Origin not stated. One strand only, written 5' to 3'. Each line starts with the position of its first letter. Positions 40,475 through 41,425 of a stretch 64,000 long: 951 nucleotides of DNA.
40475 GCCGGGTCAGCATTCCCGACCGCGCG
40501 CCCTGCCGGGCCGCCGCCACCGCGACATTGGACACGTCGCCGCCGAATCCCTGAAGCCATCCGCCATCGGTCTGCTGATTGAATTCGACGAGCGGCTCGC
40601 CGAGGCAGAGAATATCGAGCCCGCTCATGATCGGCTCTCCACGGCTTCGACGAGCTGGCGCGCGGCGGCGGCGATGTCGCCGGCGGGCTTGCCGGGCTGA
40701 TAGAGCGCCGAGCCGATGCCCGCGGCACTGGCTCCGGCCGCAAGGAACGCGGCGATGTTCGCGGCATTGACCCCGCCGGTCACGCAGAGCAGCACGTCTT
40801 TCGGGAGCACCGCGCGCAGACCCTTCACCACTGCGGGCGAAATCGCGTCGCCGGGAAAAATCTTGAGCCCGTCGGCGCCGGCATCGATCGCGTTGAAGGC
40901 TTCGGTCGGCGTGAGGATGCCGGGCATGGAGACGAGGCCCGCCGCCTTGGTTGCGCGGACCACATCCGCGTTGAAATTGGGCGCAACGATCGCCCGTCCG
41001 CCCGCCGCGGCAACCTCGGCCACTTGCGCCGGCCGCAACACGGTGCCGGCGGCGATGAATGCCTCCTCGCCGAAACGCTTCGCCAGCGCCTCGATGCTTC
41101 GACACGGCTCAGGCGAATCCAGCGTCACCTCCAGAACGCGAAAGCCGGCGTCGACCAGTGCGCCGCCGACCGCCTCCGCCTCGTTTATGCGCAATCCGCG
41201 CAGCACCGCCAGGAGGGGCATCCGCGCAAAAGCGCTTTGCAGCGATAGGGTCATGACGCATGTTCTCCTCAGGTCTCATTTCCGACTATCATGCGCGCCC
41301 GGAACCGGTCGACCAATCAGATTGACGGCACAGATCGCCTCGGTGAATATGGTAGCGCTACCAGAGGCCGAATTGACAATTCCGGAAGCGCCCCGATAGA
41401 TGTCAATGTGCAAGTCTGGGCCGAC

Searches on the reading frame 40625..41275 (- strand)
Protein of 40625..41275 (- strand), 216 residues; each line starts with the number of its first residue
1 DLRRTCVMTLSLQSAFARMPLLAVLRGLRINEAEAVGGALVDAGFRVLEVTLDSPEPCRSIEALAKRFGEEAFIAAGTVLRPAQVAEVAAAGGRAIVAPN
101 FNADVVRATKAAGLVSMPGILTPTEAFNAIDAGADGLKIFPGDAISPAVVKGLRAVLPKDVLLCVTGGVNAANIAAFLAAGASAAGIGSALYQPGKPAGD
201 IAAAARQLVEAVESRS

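Call 90: search_protein_families(library=pfam, proteins=[window:40625-41275:-], max_evalue=0.001)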
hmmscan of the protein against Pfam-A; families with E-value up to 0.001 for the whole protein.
window:40625-41275:- (216 aa): 1 family
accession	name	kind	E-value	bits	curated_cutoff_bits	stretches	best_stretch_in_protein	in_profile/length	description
PF01081.25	Aldolase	-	9.5e-33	113.7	27.8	1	16-193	5-181/196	KDPG and KHG aldolase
